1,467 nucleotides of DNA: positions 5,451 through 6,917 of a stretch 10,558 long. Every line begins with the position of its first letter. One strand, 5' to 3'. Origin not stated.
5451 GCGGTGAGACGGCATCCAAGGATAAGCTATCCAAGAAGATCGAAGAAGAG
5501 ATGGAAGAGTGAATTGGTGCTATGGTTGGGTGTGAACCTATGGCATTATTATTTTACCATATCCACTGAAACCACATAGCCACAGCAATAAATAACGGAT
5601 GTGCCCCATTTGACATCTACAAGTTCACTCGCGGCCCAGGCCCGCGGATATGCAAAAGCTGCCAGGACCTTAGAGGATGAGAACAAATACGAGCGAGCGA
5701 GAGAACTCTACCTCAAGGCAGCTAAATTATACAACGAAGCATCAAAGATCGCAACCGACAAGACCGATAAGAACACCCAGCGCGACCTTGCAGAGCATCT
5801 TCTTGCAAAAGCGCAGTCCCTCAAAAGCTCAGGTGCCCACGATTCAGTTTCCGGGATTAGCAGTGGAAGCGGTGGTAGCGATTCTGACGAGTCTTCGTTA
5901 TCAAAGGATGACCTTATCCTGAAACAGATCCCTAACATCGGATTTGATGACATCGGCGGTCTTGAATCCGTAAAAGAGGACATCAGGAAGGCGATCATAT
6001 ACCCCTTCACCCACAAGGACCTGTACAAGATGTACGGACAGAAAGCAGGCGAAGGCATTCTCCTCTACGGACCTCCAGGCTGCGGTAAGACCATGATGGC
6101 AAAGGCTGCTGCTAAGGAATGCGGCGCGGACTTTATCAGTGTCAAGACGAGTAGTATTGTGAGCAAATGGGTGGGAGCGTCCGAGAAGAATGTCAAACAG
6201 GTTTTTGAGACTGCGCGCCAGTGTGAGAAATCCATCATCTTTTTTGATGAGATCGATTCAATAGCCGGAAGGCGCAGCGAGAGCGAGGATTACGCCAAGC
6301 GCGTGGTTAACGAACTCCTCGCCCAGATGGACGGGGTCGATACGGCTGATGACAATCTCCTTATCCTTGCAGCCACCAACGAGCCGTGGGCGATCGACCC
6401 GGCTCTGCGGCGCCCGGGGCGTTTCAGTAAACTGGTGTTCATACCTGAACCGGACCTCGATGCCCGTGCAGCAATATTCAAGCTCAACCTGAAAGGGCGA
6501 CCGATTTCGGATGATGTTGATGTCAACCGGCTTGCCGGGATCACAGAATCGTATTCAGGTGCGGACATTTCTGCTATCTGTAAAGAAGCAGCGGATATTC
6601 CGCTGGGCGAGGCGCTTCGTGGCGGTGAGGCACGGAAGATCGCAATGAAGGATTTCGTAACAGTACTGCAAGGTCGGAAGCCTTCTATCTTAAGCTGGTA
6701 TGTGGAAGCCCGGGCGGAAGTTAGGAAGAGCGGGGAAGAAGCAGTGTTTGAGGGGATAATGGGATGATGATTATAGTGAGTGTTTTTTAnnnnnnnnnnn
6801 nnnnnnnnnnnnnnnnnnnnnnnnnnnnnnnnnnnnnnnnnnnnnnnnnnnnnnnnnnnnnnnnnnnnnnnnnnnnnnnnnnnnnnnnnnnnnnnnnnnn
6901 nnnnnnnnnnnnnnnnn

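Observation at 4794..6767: ESCRT-III-like plus Vps4-like (MIT-AAA) operon under an RHH regulator in an apparently euryarchaeal, FtsZ-type context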

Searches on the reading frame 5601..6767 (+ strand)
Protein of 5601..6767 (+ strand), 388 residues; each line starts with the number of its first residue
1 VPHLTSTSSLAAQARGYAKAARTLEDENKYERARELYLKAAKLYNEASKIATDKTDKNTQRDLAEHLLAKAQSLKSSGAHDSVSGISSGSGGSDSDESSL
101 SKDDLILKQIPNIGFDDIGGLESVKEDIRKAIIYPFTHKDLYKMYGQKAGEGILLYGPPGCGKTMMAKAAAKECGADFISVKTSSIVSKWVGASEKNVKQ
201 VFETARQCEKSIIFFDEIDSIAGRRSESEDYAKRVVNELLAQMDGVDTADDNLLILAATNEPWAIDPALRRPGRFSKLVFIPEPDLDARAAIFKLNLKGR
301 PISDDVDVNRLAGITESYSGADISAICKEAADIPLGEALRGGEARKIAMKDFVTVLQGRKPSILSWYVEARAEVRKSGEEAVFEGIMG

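Call 3: search_protein_families(library=pfam, proteins=[window:5601-6767:+], max_evalue=1)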
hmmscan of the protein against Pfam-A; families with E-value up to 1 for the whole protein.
window:5601-6767:+ (388 aa): 47 families (the best 25 are shown)
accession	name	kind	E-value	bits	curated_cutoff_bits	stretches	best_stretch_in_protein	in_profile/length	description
PF00004.35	AAA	-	3.5e-45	154.1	21.2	1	153-282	1-130/131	ATPase family associated with various cellular activities (AAA)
PF17862.7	AAA_lid_3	-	7.1e-11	41.9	27.2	1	305-340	1-36/45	AAA+ lid domain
PF07724.20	AAA_2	-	2.7e-07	31.2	27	1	153-245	6-101/166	AAA domain (Cdc48 subfamily)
PF05496.18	RuvB_N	-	4.7e-05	23.7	27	1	149-222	32-97/159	Holliday junction DNA helicase RuvB P-loop domain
PF07728.20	AAA_5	-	5.2e-05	23.7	22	1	153-221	2-78/139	AAA domain (dynein-related subfamily)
PF13173.12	AAA_14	-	0.00011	22.7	27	1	153-223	5-76/129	AAA domain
PF20720.3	nSTAND3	-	0.00014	22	27.2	1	153-257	20-109/155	Novel STAND NTPase 3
PF13191.12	AAA_16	-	0.00016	22.7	32.6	1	140-202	14-83/167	AAA ATPase domain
PF13401.12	AAA_22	-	0.00018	22.2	27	1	153-182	8-40/130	AAA domain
PF06068.19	TIP49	-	0.00021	21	23.8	1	147-196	47-98/347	TIP49 P-loop domain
PF01637.24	ATPase_2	-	0.00083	19.7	33.2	1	140-173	10-43/225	ATPase domain predominantly from Archaea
PF13238.12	AAA_18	-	0.0013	19.7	29.4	1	153-197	1-44/128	AAA domain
PF13481.12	AAA_25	-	0.0015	18.6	27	1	149-168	32-51/195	AAA domain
PF00005.33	ABC_tran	-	0.002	19.1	25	1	148-252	9-101/137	ABC transporter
PF01443.25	Viral_helicase1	-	0.0021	18.3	21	1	156-218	4-68/228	Viral superfamily 1 RNA helicase core domain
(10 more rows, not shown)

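Call 4: search_protein_families(library=ncbifam, proteins=[window:5601-6767:+], max_evalue=0.1)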
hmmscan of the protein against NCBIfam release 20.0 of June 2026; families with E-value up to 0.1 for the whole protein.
window:5601-6767:+ (388 aa): 48 families (the best 25 are shown)
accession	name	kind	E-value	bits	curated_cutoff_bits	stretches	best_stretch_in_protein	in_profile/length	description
TIGR01243.1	CDC48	subfamily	8.9e-80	268.9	802.65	1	106-349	443-687/733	CDC48 family AAA ATPase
NF041006.2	cell_div_CdvC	equivalog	8.3e-73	245.4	650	1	7-369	4-359/370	cell division protein CdvC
NF003069.1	PRK03992.1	subfamily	3.3e-72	243.7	500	1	105-354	120-367/379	proteasome-activating nucleotidase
TIGR01242.2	TIGR01242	subfamily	1.2e-67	228.5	500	1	107-356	105-352/362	proteasome-activating nucleotidase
NF047748.1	PrtsmActNtasePan1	equivalog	5.4e-60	203.5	750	1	17-353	53-383/405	proteasome-activating nucleotidase Pan1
TIGR01241.2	FtsH_fam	equivalog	1.1e-58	199.5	600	1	90-332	134-380/598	ATP-dependent zinc metalloprotease FtsH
NF047747.1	PrtsmActNtasePan2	equivalog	3e-56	191.4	700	1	97-333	132-371/397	proteasome-activating nucleotidase Pan2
TIGR03689.1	pup_AAA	equivalog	3.1e-51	174.6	504.75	1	98-305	164-387/512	proteasome ATPase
NF008004.0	PRK10733.1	equivalog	1.6e-42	145.3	1008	1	89-333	125-371/644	ATP-dependent zinc metalloprotease FtsH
NF042959.1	IteA_antiphage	equivalog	1.9e-38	132.6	510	1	53-330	31-300/367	anti-phage ATPase IteA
TIGR03922.1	T7SS_EccA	equivalog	9e-11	41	466.65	1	149-245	311-412/557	type VII secretion AAA-ATPase EccA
NF003229.0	PRK04195.1-5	equivalog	1.5e-09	37.1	280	1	134-224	30-118/413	replication factor C large subunit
NF003230.0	PRK04195.1-6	equivalog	8.2e-09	34.6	441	1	148-225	37-113/494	replication factor C large subunit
NF003226.0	PRK04195.1-1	equivalog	4.6e-07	29.1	588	1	144-275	34-152/405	replication factor C large subunit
TIGR00382.1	clpX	equivalog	5.6e-07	28.9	370.75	1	152-238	119-210/414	ATP-dependent protease ATP-binding subunit ClpX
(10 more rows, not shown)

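Call 6: search_solved_structures(query=window:5601-6767:+, max_evalue=0.001, show_alignments=1)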
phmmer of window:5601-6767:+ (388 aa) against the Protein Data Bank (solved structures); distinct sequences matched with E-value up to 0.001: 308 (the best 60 are shown).
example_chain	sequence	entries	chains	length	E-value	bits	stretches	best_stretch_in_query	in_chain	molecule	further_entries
9m4n_A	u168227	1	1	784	8.4e-123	413.4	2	107-338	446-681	Cell division control protein 48 homolog A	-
9m3v_A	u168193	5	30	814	9.4e-123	413.2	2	107-338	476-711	Cell division control protein 48 homolog A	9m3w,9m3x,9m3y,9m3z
5c18_A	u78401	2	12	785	5.4e-122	410.7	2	107-344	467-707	Transitional endoplasmic reticulum ATPase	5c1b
7rlj_A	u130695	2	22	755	7.4e-122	410.3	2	107-341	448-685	Transitional endoplasmic reticulum ATPase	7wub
8yka_A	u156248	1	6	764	7.8e-122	410.2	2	107-341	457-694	Transitional endoplasmic reticulum ATPase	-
7y4w_A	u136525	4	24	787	8.2e-122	410.1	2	107-341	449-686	Transitional endoplasmic reticulum ATPase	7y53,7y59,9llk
5c19_A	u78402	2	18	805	8.5e-122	410.1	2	107-341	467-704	Transitional endoplasmic reticulum ATPase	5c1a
7l5w_A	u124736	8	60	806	8.9e-122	410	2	107-341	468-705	Transitional endoplasmic reticulum ATPase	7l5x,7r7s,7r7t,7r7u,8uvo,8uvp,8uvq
10qq_A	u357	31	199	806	8.9e-122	410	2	107-341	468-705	Transitional endoplasmic reticulum ATPase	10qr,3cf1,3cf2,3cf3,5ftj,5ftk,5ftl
7bp9_A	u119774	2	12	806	8.9e-122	410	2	107-341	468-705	Transitional endoplasmic reticulum ATPase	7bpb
5ifw_B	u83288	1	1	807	8.9e-122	410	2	107-341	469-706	Transitional endoplasmic reticulum ATPase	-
7bp8_A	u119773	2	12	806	8.9e-122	410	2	107-341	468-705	Transitional endoplasmic reticulum ATPase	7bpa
7rl9_A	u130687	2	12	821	9e-122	410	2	107-341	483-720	Transitional endoplasmic reticulum ATPase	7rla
7k57_A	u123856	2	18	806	9e-122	410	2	107-341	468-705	Transitional endoplasmic reticulum ATPase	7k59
7vcs_A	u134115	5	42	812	9.1e-122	410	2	107-341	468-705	Transitional endoplasmic reticulum ATPase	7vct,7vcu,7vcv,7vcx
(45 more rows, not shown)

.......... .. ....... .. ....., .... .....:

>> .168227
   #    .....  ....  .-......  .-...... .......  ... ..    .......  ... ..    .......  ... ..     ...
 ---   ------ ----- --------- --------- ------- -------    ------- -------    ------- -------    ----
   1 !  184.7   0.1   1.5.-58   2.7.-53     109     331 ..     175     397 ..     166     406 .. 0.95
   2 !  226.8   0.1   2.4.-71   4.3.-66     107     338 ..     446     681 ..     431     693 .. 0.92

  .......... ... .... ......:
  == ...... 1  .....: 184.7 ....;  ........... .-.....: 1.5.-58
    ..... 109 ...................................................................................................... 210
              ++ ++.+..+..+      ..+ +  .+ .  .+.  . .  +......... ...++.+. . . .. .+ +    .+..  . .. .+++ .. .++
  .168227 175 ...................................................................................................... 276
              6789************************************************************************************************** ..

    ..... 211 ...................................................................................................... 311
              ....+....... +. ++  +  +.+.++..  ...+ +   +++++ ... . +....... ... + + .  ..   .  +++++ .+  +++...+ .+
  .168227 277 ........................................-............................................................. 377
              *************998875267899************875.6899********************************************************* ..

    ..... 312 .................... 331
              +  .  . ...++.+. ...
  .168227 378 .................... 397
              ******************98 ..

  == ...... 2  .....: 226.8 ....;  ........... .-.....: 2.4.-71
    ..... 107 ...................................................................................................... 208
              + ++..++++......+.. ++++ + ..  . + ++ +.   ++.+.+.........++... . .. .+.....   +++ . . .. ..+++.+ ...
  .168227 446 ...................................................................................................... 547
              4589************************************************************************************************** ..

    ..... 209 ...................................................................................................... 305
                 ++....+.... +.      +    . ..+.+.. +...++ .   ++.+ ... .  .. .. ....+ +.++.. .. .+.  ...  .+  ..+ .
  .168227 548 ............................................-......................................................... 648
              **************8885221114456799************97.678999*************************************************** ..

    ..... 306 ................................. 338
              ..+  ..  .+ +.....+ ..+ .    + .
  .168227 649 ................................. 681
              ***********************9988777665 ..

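Call 12: find_homologous_proteins(query=window:5601-6767:+, max_evalue=1e-20)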
Query window:5601-6767:+ (388 aa): 7925 proteins with E <= 1e-20 among 8000 candidates; the best 120 are listed.
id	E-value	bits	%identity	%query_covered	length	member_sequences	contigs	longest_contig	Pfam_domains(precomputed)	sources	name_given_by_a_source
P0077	6.9e-250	846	100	100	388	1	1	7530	PF07724.21,PF00004.36,PF17862.8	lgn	-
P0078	1.1e-246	836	100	99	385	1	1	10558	PF07724.21,PF00004.36,PF17862.8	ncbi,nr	ncbi:MAG: AAA family ATPase [Methanosarcinaceae archaeon]|nr:AAA family ATPase [Methanosarcinaceae a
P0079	1.6e-242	822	98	99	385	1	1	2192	PF07724.21,PF00004.36,PF17862.8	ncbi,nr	ncbi:MAG: AAA family ATPase [Methanosarcinaceae archaeon]|nr:AAA family ATPase [Methanosarcinaceae a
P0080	1.1e-238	810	97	99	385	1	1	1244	PF07724.21,PF00004.36,PF17862.8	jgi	jgi:transitional endoplasmic reticulum ATPase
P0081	1.2e-220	750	89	99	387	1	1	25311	PF07724.21,PF00004.36,PF17862.8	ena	-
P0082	4.5e-220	748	89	99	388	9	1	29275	PF07724.21,PF00004.36,PF17862.8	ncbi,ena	-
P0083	5.3e-220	748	88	100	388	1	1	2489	PF07724.21,PF00004.36,PF17862.8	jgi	jgi:transitional endoplasmic reticulum ATPase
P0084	3.4e-218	742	88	99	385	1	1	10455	PF13173.13,PF07724.21,PF00004.36,PF05496.19,PF17862.8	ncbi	-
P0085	4.5e-218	742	87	99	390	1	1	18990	PF07724.21,PF00004.36,PF17862.8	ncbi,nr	ncbi:MAG TPA: AAA family ATPase [Methanosarcinaceae archaeon]|nr:AAA family ATPase [Methanosarcinace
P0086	9.7e-218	741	87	99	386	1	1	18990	PF07724.21,PF00004.36,PF17862.8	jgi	-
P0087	2.1e-217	739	88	99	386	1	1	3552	PF07724.21,PF00004.36,PF17862.8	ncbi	-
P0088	2.0e-216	736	88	99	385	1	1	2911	PF07724.21,PF00004.36,PF17862.8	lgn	-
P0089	5.2e-215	732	87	99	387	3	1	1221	PF13173.13,PF07724.21,PF00004.36,PF05496.19,PF17862.8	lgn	-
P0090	8.6e-214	728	86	99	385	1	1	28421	PF13173.13,PF07724.21,PF00004.36,PF17862.8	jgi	-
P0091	7.8e-212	721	86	99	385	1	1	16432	PF13173.13,PF07724.21,PF00004.36,PF05496.19,PF17862.8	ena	-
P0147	3.7e-168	577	66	99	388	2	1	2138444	PF13173.13,PF07724.21,PF00004.36,PF17862.8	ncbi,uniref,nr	ncbi:ATP-binding protein [Methanosalsum zhilinae]|uniref:ATP-binding protein n=1 Tax=Methanosalsum z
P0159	2.6e-139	483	59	98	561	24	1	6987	PF02457.22,PF00004.36,PF17862.8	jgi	jgi:transitional endoplasmic reticulum ATPase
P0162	1.1e-137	477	59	98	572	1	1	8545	PF02457.22,PF00004.36,PF17862.8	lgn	-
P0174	7.7e-134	465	57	98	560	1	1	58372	PF02457.22,PF00004.36,PF17862.8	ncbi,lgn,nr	ncbi:MAG: AAA family ATPase [Candidatus Methanoperedens sp.]|nr:AAA family ATPase [Candidatus Methan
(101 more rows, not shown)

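Call 28: list_cluster_members(proteins=[P0147, P0043, window:4949-5512:+])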
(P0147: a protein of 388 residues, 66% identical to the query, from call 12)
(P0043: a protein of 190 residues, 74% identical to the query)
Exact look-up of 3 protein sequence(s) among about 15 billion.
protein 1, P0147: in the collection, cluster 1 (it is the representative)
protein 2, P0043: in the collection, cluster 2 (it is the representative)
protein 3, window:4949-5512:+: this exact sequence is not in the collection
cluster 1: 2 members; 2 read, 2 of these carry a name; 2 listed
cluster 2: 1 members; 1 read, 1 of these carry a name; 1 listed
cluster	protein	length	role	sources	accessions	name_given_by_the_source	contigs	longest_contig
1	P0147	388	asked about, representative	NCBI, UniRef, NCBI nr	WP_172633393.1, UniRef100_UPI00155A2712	ATP-binding protein [Methanosalsum zhilinae] | ATP-binding protein n=1 Tax=Methanosalsum zhilinae TaxID=39669 RepID=UPI00155A2712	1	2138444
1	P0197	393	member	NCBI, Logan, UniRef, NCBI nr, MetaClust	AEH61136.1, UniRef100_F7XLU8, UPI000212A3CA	Microtubule-severing ATPase [Methanosalsum zhilinae DSM 4017] | Microtubule-severing ATPase n=1 Tax=Methanosalsum zhilinae (strain DSM 4017 / NBRC 107636 ... | status=active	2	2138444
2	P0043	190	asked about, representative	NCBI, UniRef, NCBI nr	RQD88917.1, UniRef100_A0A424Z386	hypothetical protein D5R95_02625 [Methanosalsum natronophilum] | Snf7 family protein n=1 Tax=Methanosalsum natronophilum TaxID=768733 ... | MAG: hypothetical protein D5R95_02625 [Methanosalsum natronophilum]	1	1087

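Call 30: find_encoding_contigs(protein=P0147, flank=10000, max_places=1)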
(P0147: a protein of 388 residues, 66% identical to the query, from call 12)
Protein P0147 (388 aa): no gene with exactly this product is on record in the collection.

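Call 42: search_protein_families(library=pfam, alignment_id=A2, max_evalue=0.1)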
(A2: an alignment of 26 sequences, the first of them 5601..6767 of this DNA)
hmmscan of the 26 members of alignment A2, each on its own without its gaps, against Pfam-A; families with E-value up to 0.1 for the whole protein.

A. member 1, window:5601-6767:+ (388 aa): 38 families (the best 25 are shown)
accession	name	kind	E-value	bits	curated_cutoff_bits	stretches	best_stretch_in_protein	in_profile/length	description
PF00004.35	AAA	-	3.5e-45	154.1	21.2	1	153-282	1-130/131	ATPase family associated with various cellular activities (AAA)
PF17862.7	AAA_lid_3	-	7.1e-11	41.9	27.2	1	305-340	1-36/45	AAA+ lid domain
PF07724.20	AAA_2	-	2.7e-07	31.2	27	1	153-245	6-101/166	AAA domain (Cdc48 subfamily)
PF05496.18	RuvB_N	-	4.7e-05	23.7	27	1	149-222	32-97/159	Holliday junction DNA helicase RuvB P-loop domain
PF07728.20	AAA_5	-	5.2e-05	23.7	22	1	153-221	2-78/139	AAA domain (dynein-related subfamily)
PF13173.12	AAA_14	-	0.00011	22.7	27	1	153-223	5-76/129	AAA domain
PF20720.3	nSTAND3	-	0.00014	22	27.2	1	153-257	20-109/155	Novel STAND NTPase 3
PF13191.12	AAA_16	-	0.00016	22.7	32.6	1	140-202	14-83/167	AAA ATPase domain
PF13401.12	AAA_22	-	0.00018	22.2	27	1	153-182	8-40/130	AAA domain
PF06068.19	TIP49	-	0.00021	21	23.8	1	147-196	47-98/347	TIP49 P-loop domain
PF01637.24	ATPase_2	-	0.00083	19.7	33.2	1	140-173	10-43/225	ATPase domain predominantly from Archaea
PF13238.12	AAA_18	-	0.0013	19.7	29.4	1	153-197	1-44/128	AAA domain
PF13481.12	AAA_25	-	0.0015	18.6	27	1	149-168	32-51/195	AAA domain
PF00005.33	ABC_tran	-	0.002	19.1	25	1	148-252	9-101/137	ABC transporter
PF01443.25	Viral_helicase1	-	0.0021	18.3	21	1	156-218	4-68/228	Viral superfamily 1 RNA helicase core domain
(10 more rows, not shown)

B. families by the number of members that match (of 26 scanned): 55 families (the first 25 are shown)
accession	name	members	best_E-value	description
PF00004.35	AAA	26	1.4e-45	ATPase family associated with various cellular activities (AAA)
PF17862.7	AAA_lid_3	26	1.2e-12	AAA+ lid domain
PF07724.20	AAA_2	26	1.1e-07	AAA domain (Cdc48 subfamily)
PF13173.12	AAA_14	26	3e-06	AAA domain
PF01637.24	ATPase_2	26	3.6e-06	ATPase domain predominantly from Archaea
PF20720.3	nSTAND3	26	7.7e-06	Novel STAND NTPase 3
PF05496.18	RuvB_N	26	1.4e-05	Holliday junction DNA helicase RuvB P-loop domain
PF07728.20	AAA_5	26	2.6e-05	AAA domain (dynein-related subfamily)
PF13401.12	AAA_22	26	3.1e-05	AAA domain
PF13191.12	AAA_16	26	3.2e-05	AAA ATPase domain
PF06068.19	TIP49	26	8.8e-05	TIP49 P-loop domain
PF00910.28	RNA_helicase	26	0.00017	RNA helicase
PF13671.12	AAA_33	26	0.00025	AAA domain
PF13238.12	AAA_18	26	0.00031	AAA domain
PF24883.2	NPHP3_N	26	0.00031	Nephrocystin 3, N-terminal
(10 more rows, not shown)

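Call 46: predict_structure(alignment_id=A2)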
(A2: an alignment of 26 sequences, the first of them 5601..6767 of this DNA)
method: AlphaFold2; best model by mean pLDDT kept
length: 388 residues; sequences in the alignment: 26
mean_pLDDT: 78.2   pTM: 0.61
mean pLDDT of the five models: 78.2, 77.8, 77.8, 76.4, 68.1
residues with pLDDT >= 90: 56; 70-90: 262; 50-70: 39; < 50: 31
segments of 3 or more residues with pLDDT < 50: 1-4, 78-104
pLDDT, mean of each block of 10 residues (from residue 1): 64 85 86 89 88 80 84 60 24 28 57 83 86 77 68 83 88 88 71 80 85 86 63 81 66 85 81 79 87 89 93 87 91 88 91 90 73 86 80
secondary structure, 60 per line:
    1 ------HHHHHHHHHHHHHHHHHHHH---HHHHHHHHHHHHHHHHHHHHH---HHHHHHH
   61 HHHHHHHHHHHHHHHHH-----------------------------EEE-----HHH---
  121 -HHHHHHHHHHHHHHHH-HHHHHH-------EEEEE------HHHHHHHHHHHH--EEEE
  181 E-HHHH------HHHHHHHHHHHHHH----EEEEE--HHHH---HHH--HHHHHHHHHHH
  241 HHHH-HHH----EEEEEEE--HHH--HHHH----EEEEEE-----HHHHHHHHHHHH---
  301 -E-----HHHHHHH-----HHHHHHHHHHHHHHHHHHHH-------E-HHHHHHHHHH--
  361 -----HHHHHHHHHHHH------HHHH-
elements in order: H7-26 H30-50 H54-77 E107-109 H122-137 H139-144 E152-156 H163-174 E177-181 H183-186 H193-206 E211-215 H218-221 H230-244 E253-259 H267-270 E275-280 H286-297 H308-314 H320-339 H349-358 H366-377 H384-387

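Call 48: fold_search(model_id=the predicted structure, library=pdb)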
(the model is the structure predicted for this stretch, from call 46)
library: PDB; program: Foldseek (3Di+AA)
matches with E <= 10: 1715; with E <= 0.001: 1433
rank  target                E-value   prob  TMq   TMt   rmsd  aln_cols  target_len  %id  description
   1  3cf0_A                2.4e-26  1.00  0.59  0.79   5.3       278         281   38  Structure of D2 subdomain of P97/VCP in complex with ADP (released 2008-04-22)
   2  7lmz_E                5.0e-26  1.00  0.57  0.32  15.8       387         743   31  Cryo-EM structure of human p97 in complex with Npl4/Ufd1 and Ub6 (Class 1) (released 2021-09-15)
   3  8vov_A                6.9e-26  1.00  0.60  0.79   6.0       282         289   38  Structure of VCP in complex with an ATPase activator and ADP (D2 domains only, hexameric form) (released 2024-06-19)
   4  9yrc_A                1.3e-25  1.00  0.57  0.41   6.6       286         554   37  p97Ufd1-Npl4 complex processing poly-ubiquitinated substrate in the presence of ATP (released 2026-03-25)
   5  9yrc_D                1.4e-25  1.00  0.56  0.40  15.4       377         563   32  p97Ufd1-Npl4 complex processing poly-ubiquitinated substrate in the presence of ATP (released 2026-03-25)
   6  5c18_F                1.6e-25  1.00  0.61  0.34  13.8       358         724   32  p97-delta709-728 in complex with ATP-gamma-S (released 2016-01-13)
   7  9m3w_A                1.6e-25  1.00  0.62  0.33  12.9       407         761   31  Arabidopsis thaliana CDC48A bound to AMP-PNP (AMPPNP-Up) (released 2025-10-29)
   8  7ln1_B                1.7e-25  1.00  0.57  0.32  15.0       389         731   30  Cryo-EM structure of human p97 in complex with Npl4/Ufd1 and Ub6 (Class 3) (released 2021-09-15)
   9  5c19_C                1.9e-25  1.00  0.61  0.34   4.9       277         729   38  p97 variant 2 in the apo state (released 2016-01-13)
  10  5c18_B                1.9e-25  1.00  0.62  0.34   7.8       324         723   35  p97-delta709-728 in complex with ATP-gamma-S (released 2016-01-13)
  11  7lmz_C                1.9e-25  1.00  0.57  0.31   6.8       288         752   37  Cryo-EM structure of human p97 in complex with Npl4/Ufd1 and Ub6 (Class 1) (released 2021-09-15)
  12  9dil_B                2.0e-25  1.00  0.62  0.44  13.9       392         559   30  Cryo-EM structure of VCP/p97 in complex with VCPIP1 (VCIP135) (released 2025-03-26)
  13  9dil_A                2.2e-25  1.00  0.62  0.43  13.6       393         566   29  Cryo-EM structure of VCP/p97 in complex with VCPIP1 (VCIP135) (released 2025-03-26)
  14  7ln2_E                2.5e-25  1.00  0.56  0.32  15.2       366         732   31  Cryo-EM structure of human p97 in complex with Npl4/Ufd1 and polyubiquitinated Ub-Eos (FOM, Class 1) (released 2021-09-15)
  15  9ox9_B                2.8e-25  1.00  0.58  0.43   3.0       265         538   36  Cryo-EM structure of S. Mansoni p97 bound to CB-5083 (released 2025-08-13)
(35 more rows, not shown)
